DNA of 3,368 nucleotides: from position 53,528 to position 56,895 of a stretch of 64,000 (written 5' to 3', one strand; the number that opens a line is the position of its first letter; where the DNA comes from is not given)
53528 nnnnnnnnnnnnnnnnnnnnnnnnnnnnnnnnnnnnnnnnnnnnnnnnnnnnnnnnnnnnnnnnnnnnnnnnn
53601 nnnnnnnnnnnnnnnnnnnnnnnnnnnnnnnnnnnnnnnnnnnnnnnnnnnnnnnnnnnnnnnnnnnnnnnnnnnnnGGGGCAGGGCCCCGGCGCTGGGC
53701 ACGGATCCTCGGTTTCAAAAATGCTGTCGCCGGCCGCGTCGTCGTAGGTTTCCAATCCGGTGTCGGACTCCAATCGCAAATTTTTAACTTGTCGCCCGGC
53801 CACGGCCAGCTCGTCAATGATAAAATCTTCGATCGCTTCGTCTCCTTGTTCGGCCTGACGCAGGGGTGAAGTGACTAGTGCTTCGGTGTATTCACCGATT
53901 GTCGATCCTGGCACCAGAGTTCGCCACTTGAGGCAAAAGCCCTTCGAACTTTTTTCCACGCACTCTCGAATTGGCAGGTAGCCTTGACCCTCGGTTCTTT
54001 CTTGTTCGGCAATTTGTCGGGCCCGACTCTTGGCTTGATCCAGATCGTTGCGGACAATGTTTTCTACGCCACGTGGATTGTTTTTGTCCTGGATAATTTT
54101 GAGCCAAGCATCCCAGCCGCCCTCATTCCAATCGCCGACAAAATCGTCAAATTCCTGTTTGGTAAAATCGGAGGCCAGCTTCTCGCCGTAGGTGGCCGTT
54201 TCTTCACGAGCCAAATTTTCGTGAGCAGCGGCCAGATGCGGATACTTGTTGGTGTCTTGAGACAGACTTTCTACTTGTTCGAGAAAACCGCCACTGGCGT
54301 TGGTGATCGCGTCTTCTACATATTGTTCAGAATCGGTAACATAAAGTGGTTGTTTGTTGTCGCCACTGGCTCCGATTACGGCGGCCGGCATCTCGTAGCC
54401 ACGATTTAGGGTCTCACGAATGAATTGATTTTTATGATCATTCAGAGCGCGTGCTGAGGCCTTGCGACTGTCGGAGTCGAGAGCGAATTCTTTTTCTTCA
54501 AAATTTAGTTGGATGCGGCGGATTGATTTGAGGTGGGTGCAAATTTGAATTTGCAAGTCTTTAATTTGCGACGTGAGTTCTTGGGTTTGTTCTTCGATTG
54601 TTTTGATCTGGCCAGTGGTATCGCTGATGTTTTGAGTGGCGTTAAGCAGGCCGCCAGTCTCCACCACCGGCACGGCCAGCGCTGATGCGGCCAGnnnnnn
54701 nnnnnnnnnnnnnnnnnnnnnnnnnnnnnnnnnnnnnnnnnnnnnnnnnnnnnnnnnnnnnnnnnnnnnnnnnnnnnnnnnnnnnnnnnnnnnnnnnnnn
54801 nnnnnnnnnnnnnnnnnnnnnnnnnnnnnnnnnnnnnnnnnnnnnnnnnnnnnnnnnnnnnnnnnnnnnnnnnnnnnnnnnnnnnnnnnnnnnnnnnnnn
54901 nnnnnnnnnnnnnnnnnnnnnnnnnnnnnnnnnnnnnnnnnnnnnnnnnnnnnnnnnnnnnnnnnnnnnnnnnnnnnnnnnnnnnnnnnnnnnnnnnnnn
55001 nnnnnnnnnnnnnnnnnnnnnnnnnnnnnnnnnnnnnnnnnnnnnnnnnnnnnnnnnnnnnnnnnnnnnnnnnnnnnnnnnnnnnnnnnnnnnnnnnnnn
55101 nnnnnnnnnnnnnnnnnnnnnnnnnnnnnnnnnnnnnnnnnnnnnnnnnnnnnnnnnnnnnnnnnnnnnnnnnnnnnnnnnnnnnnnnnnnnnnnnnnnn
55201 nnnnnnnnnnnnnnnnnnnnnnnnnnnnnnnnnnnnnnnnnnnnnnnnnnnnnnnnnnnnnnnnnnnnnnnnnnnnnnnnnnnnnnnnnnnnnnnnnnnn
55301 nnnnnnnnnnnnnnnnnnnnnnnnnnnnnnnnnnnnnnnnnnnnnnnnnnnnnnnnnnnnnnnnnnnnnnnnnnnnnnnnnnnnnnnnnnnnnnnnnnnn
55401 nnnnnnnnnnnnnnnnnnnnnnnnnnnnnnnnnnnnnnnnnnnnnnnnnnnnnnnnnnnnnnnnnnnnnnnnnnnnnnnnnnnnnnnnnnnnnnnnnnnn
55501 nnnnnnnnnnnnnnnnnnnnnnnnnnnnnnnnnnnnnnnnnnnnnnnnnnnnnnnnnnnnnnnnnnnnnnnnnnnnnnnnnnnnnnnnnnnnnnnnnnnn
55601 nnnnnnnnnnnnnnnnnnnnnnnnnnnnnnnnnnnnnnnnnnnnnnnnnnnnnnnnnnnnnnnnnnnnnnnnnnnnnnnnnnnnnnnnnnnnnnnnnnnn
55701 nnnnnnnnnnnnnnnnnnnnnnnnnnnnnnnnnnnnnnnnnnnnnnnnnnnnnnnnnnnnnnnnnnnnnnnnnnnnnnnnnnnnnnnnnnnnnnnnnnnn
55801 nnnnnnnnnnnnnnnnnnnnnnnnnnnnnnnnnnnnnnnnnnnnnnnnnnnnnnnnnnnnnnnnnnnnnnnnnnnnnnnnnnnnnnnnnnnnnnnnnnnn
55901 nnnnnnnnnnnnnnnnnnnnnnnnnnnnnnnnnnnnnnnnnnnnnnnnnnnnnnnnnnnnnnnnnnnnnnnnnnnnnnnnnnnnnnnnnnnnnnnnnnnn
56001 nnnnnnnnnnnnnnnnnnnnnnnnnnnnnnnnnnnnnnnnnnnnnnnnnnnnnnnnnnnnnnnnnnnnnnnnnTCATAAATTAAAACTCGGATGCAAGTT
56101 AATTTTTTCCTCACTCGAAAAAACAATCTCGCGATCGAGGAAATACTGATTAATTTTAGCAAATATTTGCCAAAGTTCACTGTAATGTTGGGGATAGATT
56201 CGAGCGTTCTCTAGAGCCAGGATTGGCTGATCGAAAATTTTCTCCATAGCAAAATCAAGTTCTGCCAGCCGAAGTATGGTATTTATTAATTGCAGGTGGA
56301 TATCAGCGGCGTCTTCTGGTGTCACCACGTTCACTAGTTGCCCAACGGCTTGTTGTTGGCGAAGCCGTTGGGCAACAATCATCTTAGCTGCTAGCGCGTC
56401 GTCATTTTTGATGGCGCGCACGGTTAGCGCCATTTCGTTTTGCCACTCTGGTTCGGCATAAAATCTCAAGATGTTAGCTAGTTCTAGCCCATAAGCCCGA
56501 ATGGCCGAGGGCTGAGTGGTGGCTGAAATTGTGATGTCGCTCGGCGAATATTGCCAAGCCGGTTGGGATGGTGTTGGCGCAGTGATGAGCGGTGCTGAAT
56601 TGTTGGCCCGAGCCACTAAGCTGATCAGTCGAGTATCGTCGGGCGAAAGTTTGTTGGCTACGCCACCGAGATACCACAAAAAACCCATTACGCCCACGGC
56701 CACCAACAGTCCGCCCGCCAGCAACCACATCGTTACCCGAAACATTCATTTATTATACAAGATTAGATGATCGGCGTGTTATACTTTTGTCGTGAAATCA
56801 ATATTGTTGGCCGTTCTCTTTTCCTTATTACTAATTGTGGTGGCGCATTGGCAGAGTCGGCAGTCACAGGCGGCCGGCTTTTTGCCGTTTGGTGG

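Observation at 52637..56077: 1146-aa secreted protein made of about 12 tandem Gly-rich about 20-aa repeats inside the T4SS-like cluster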

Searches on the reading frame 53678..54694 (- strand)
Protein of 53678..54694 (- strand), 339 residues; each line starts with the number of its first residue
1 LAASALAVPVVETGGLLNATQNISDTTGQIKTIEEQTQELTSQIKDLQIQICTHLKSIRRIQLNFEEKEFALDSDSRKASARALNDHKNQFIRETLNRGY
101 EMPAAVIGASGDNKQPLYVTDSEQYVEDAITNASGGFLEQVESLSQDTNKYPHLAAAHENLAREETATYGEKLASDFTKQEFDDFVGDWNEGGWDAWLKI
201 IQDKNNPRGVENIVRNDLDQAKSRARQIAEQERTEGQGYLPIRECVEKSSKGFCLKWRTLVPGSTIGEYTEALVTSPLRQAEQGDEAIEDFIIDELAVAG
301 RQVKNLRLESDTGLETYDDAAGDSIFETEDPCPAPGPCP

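Call 91: find_homologous_proteins(query=A5, max_evalue=0.00001)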
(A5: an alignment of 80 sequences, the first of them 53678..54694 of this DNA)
Query A5 (80 sequences) (339 aa, profile of the alignment): 4 proteins with E <= 0.00001 among 8000 candidates.
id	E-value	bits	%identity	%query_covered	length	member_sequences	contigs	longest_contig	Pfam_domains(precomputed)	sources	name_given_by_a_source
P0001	4.2e-147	510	100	100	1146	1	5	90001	-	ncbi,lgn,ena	ncbi:MAG: hypothetical protein AAB468_00825 [Patescibacteria group bacterium]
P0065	2.5e-129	451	31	80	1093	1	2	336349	-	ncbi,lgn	ncbi:MAG: hypothetical protein ACOCU8_02695 [Patescibacteria group bacterium]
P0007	4.2e-124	434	41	96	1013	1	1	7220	-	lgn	-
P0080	1.1e-110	390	24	79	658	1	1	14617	-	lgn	-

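Call 96: predict_structure(alignment_id=A5)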
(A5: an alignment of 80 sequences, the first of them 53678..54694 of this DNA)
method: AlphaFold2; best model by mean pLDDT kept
length: 339 residues; sequences in the alignment: 80
mean_pLDDT: 87.2   pTM: 0.76
mean pLDDT of the five models: 87.2, 84.9, 84.6, 83.9, 83.8
residues with pLDDT >= 90: 223; 70-90: 67; 50-70: 33; < 50: 16
segments of 3 or more residues with pLDDT < 50: 4-7, 11-18
pLDDT, mean of each block of 10 residues (from residue 1): 48 48 54 83 93 96 94 91 96 97 95 95 97 97 94 91 88 74 70 72 85 95 98 98 97 97 98 97 89 95 93 93 93 64
secondary structure, 60 per line:
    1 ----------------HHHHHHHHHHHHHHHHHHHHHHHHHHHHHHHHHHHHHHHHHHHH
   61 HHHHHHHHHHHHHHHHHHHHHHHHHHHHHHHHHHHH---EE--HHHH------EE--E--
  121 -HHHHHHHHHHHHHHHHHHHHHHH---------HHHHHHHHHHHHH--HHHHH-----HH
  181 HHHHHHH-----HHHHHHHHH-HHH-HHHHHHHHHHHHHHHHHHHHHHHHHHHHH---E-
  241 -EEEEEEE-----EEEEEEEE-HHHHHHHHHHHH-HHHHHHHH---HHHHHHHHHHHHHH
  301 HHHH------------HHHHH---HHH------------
elements in order: H17-96 H104-107 H122-144 H154-166 H169-173 H179-187 H193-201 H207-235 E242-248 E254-261 H263-274 H276-283 H287-304 H317-321

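Call 105: search_dna_similar(query=window:53678-54694:-, collection=plasmids, mode=protein, max_evalue=1, max_rows=15)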
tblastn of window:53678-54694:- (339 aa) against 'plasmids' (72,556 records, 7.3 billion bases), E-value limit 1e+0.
No match.

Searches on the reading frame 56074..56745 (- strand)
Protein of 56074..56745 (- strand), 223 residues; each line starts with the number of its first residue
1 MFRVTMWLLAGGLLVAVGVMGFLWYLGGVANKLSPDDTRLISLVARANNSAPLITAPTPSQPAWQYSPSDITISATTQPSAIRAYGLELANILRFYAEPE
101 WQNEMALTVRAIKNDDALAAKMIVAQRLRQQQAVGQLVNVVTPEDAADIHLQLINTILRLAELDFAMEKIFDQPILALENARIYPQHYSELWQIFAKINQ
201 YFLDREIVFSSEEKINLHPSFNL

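Call 5: search_protein_families(library=pfam, proteins=[window:56074-56745:-], max_evalue=0.01)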
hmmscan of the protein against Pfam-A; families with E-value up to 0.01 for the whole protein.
window:56074-56745:- (223 aa): 0 families

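Call 9: search_protein_families(library=ncbifam, proteins=[window:56074-56745:-], max_evalue=0.01)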
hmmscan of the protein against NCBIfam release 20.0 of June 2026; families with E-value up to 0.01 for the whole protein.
window:56074-56745:- (223 aa): 0 families

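Call 78: search_protein_families(library=phrogs, proteins=[window:56074-56745:-], max_evalue=0.01)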
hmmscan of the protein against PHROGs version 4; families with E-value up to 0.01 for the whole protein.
window:56074-56745:- (223 aa): 0 families
